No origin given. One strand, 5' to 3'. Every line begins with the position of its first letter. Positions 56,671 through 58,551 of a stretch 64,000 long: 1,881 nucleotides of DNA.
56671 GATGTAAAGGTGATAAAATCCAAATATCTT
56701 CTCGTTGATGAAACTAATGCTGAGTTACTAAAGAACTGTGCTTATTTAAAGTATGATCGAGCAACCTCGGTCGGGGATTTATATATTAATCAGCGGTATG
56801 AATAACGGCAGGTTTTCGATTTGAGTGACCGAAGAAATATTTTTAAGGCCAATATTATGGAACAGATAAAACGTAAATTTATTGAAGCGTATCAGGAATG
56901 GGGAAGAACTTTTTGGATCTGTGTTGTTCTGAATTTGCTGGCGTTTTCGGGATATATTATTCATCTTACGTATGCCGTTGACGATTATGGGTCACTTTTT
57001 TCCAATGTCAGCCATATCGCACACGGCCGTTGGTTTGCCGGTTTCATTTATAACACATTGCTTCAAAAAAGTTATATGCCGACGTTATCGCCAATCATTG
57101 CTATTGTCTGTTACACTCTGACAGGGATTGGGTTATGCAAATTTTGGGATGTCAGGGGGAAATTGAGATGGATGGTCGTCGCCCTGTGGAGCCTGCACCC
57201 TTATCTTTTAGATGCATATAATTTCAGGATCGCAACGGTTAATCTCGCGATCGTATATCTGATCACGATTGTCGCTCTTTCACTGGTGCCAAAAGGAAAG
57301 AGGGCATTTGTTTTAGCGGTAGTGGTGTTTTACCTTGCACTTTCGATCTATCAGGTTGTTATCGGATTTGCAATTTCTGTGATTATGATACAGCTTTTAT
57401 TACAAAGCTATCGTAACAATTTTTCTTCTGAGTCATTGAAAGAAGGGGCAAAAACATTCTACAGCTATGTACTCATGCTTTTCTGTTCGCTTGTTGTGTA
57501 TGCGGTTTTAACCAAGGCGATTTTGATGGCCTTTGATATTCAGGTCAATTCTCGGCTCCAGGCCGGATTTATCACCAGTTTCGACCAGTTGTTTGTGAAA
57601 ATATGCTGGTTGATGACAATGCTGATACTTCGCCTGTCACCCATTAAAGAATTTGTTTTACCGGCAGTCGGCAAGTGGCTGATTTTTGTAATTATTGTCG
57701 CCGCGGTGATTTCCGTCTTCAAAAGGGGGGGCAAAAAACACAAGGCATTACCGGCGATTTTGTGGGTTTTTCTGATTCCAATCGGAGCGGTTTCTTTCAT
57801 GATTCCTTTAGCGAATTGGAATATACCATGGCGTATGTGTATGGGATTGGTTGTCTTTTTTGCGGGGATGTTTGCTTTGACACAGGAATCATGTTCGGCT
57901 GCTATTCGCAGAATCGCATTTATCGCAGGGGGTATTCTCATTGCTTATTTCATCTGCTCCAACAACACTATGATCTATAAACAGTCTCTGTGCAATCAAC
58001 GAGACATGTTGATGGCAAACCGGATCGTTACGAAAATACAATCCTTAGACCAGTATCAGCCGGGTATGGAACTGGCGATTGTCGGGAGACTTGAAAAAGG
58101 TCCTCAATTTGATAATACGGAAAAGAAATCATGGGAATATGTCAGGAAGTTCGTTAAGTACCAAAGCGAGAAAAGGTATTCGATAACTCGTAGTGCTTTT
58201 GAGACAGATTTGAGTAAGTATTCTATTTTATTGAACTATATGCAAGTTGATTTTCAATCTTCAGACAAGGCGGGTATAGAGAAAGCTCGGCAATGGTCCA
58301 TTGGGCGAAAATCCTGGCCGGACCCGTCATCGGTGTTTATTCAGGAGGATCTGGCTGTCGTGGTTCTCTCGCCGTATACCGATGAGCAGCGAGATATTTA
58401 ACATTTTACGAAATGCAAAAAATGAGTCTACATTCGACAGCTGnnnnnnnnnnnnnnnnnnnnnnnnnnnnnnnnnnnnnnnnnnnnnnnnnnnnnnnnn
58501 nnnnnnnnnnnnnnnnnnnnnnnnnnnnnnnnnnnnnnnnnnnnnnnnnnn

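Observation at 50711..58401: Arn/Gtr-style lipid-carrier glycosylation island built on WecE/WecD (4-acetamido-4,6-dideoxyhexose) chemistry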

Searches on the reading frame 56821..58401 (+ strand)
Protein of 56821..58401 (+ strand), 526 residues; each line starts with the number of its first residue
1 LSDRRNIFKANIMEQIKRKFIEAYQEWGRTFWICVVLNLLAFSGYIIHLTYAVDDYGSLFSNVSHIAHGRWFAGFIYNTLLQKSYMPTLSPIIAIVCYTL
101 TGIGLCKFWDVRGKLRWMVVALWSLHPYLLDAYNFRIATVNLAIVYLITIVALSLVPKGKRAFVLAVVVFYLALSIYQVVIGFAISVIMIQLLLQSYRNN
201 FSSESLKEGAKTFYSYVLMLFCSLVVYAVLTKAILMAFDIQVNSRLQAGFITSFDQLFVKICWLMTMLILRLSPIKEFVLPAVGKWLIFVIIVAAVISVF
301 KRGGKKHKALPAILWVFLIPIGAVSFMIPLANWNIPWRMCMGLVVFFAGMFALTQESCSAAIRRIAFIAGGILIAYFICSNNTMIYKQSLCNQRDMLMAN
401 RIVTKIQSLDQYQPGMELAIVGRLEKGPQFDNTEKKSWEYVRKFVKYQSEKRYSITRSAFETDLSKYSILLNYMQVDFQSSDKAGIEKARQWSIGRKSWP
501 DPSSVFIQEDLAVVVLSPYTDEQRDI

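Call 3: search_protein_families(library=pfam, proteins=[window:56821-58401:+], max_evalue=0.01)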
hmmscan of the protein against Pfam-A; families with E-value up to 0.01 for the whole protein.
window:56821-58401:+ (526 aa): 1 family
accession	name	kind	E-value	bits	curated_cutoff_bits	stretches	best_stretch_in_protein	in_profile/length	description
PF14264.12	Glucos_trans_II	-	4.2e-22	79.1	30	1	46-349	4-311/317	Glucosyl transferase GtrII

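Call 4: search_protein_families(library=ncbifam, proteins=[window:56821-58401:+], max_evalue=0.01)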
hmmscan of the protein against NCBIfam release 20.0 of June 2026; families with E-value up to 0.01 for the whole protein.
window:56821-58401:+ (526 aa): 0 families

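Call 11: find_encoding_contigs(protein=window:56821-58401:+, flank=10000, max_places=6)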
Protein window:56821-58401:+ (526 aa): no gene with exactly this product is on record in the collection.

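Call 13: find_homologous_proteins(query=window:56821-58401:+)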
Query window:56821-58401:+ (526 aa): 28 proteins with E <= 0.001 among 8000 candidates.
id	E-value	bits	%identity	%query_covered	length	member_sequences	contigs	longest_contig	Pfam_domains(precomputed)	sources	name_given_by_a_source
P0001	2.1e-192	659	57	97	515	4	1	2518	PF14264.13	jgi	jgi:hypothetical protein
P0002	4.1e-182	625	56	96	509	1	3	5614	PF14264.13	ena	-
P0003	2.5e-180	619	55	96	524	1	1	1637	PF14264.13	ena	-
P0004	7.9e-180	617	58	91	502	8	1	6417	-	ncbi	ncbi:MAG: glucosyltransferase domain-containing protein [Planctomycetota bacterium]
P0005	7.4e-179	614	55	96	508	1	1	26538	PF14264.13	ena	-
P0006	1.4e-176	607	54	97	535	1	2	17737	PF14264.13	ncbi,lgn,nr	ncbi:MAG: glucosyltransferase domain-containing protein [Planctomycetales bacterium]|nr:glucosyltran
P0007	4.6e-175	602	53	96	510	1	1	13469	-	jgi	jgi:hypothetical protein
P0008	5.8e-175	601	54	96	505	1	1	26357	PF14264.13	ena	-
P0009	1.1e-173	597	54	97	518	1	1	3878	PF14264.13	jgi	jgi:hypothetical protein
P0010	1.9e-171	590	52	98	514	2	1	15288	PF14264.13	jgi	-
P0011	6.1e-167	575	51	96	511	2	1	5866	PF14264.13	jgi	jgi:hypothetical protein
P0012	1.8e-164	567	52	95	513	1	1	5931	PF14264.13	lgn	-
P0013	6.5e-164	565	51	95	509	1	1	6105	PF14264.13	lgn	-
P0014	5.9e-163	562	51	98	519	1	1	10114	PF14264.13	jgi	jgi:hypothetical protein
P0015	1.0e-162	561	50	96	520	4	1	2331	-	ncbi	ncbi:MAG: glucosyltransferase domain-containing protein, partial [Planctomycetota bacterium]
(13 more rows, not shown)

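Call 15: find_related_loci(query=A2, collection=genome_contigs, flank=10000)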
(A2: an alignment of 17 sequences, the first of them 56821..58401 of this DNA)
Query A2 (526 aa) in genome_contigs; peptide patterns used: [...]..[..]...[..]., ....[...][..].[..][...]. (x = any residue, [..] = any of these).
61 stretches matched a pattern; 5 encode a relative of the query (tblastn E <= 1e-3); 5 distinct loci.
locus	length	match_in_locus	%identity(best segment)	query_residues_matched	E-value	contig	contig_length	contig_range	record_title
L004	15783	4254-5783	54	11-521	0e+0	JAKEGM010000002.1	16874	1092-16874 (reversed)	MAG: Planctomycetales bacterium isolate PMV_4.61 PMV_4.61.k101_41004, whole genome shotgun sequence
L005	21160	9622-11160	41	13-523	1e-135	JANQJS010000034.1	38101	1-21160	MAG: Sedimentisphaerales bacterium isolate PL25a_bin.123 k99_1481710, whole genome shotgun sequence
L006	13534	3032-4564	41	9-517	2e-133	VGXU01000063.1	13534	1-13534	MAG: Planctomycetota bacterium isolate K_DeepCast_100m_m1_307 K_DeepCast_100m_m1_307_Ga0194127_10006303, whole genome sh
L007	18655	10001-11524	43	9-518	2e-130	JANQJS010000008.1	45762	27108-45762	MAG: Sedimentisphaerales bacterium isolate PL25a_bin.123 k99_7144, whole genome shotgun sequence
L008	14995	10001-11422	23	31-518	2e-13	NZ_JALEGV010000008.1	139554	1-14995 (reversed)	MAG: Oricola sp. isolate HH_bin22 k97_46703, whole genome shotgun sequence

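Call 22: search_protein_families(library=pfam, proteins=[L005:7623-8468:+, L004:79-930:+, L005:11192-13276:-, L005:4225-5331:-, L005:3074-4063:-, L005:2202-3077:-, L005:1183-2205:-, L005:102-1190:-, L004:5898-7007:+, L005:13982-14884:-], max_evalue=0.001)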
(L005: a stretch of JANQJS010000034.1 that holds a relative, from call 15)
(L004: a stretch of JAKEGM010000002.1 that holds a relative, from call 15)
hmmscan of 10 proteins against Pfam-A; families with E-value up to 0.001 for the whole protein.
L005:7623-8468:+ (281 aa): 5 families
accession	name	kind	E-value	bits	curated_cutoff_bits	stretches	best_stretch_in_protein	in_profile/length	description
PF08241.18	Methyltransf_11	-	1.5e-11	45.2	21.2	1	70-160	1-95/95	Methyltransferase domain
PF13489.12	Methyltransf_23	-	2.8e-11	43.9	27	1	62-199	19-162/164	Methyltransferase domain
PF08242.18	Methyltransf_12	-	7.7e-07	30.2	30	1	70-158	1-98/98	Methyltransferase domain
PF13649.12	Methyltransf_25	-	1.1e-06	29.7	27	1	69-156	1-97/97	Methyltransferase domain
PF13847.12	Methyltransf_31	-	0.00075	19.6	27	0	69-164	7-113/145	Methyltransferase domain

L004:79-930:+ (283 aa): 4 families
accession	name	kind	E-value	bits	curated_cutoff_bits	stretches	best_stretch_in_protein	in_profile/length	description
PF13489.12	Methyltransf_23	-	1.1e-13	51.7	27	1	61-204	13-162/164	Methyltransferase domain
PF08241.18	Methyltransf_11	-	6.4e-11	43.2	21.2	1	75-165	1-95/95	Methyltransferase domain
PF08242.18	Methyltransf_12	-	1.3e-07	32.7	30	1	75-163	1-98/98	Methyltransferase domain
PF13649.12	Methyltransf_25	-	1.4e-07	32.5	27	1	74-161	1-97/97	Methyltransferase domain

L005:11192-13276:- (694 aa): 4 families
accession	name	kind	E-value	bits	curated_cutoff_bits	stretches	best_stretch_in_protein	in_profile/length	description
PF00072.30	Response_reg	-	1e-52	177.4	30.2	2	564-675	1-111/111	Response regulator receiver domain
PF02518.31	HATPase_c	-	4.5e-31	108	26.4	1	276-391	1-110/111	Histidine kinase-, DNA gyrase B-, and HSP90-like ATPase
PF00512.31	HisKA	-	6.7e-24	84.2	26.9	1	164-229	1-66/66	His Kinase A (phospho-acceptor) domain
PF23198.2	PDE8A_N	-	5.2e-08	33.4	29.6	0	575-671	24-125/147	PDE8A-like, N-terminal domain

L005:4225-5331:- (368 aa): 6 families
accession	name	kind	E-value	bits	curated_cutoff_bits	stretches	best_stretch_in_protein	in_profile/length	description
PF14815.12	NUDIX_4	-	1.9e-31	108.6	35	1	243-357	3-112/113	NUDIX domain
PF00730.31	HhH-GPD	-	1.1e-24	87.2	26.2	1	42-176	1-107/108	HhH-GPD superfamily base excision DNA repair protein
PF00293.34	NUDIX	-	2.9e-15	56.9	21.1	1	244-358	8-133/134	NUDIX domain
PF00633.29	HHH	-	7.1e-08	32.4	24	1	112-135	7-30/30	Helix-hairpin-helix motif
PF22327.2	Nudt16-like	-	0.00022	21.6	27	1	247-332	21-105/161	U8 snoRNA-decapping enzyme-like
PF10576.14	EndIII_4Fe-2S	-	0.00052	20.7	20.5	1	199-213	1-15/17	Iron-sulfur binding domain of endonuclease III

L005:3074-4063:- (329 aa): 6 families
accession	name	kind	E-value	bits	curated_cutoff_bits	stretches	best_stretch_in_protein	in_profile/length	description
PF07726.17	AAA_3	-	9.6e-66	220.1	27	1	49-179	1-131/131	ATPase family associated with various cellular activities (AAA)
PF17863.7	AAA_lid_2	-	3e-20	72.2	22.7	1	257-322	9-74/74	AAA lid domain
PF20030.5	bpMoxR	-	2.5e-15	56.6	27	1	19-204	3-187/205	MoxR domain in the MoxR-vWA-beta-propeller ternary systems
PF07728.20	AAA_5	-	6.8e-15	55.7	22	1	49-177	1-139/139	AAA domain (dynein-related subfamily)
PF00493.29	MCM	-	3e-05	23.7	23.3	1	44-162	54-175/224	MCM P-loop domain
PF05496.18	RuvB_N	-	9.9e-05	22.6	27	0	48-141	34-115/159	Holliday junction DNA helicase RuvB P-loop domain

L005:2202-3077:- (291 aa): 2 families
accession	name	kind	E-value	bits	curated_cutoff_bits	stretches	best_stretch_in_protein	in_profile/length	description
PF01882.25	DUF58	-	1.7e-84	282.8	23.4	1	42-252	1-213/216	Protein of unknown function DUF58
PF13519.12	VWA_2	-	1.8e-17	64.3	27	1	79-184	1-106/107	von Willebrand factor type A domain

L005:1183-2205:- (340 aa): 1 family
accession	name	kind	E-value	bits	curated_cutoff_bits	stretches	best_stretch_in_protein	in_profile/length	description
PF13584.12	BatD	-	4.2e-05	24.5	24.1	1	42-143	2-92/92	BatD DUF11 like domain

L005:102-1190:- (362 aa): 4 families
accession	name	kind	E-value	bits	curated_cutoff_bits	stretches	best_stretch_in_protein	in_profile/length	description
PF00092.34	VWA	-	1.2e-13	52.1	23.8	1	96-314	4-173/174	von Willebrand factor type A domain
PF07584.16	BatA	-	2.4e-11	44.3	25.9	1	7-78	2-77/77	Aerotolerance regulator N-terminal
PF13519.12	VWA_2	-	1.5e-10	42.1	27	1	96-236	3-106/107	von Willebrand factor type A domain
PF06707.17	DUF1194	-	0.00043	20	27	0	220-315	110-196/206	Protein of unknown function (DUF1194)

L004:5898-7007:+ (369 aa): 4 families
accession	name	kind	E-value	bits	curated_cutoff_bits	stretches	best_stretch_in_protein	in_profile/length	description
PF00534.26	Glycos_transf_1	-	2.6e-13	50.3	26.4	1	193-345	12-171/172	Glycosyl transferases group 1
PF13692.12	Glyco_trans_1_4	-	2e-11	44.7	27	1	200-330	5-139/142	Glycosyl transferases group 1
PF13439.12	Glyco_transf_4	-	3.1e-09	37.5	28.5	1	31-184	1-164/170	Glycosyltransferase Family 4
PF13579.12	Glyco_trans_4_4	-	1.9e-07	32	29.7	1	32-182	1-155/158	Glycosyl transferase 4-like domain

L005:13982-14884:- (300 aa): 1 family
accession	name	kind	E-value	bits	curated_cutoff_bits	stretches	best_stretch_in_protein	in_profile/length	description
PF00294.29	PfkB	-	1.4e-44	153.1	25.8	1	22-289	30-297/302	pfkB family carbohydrate kinase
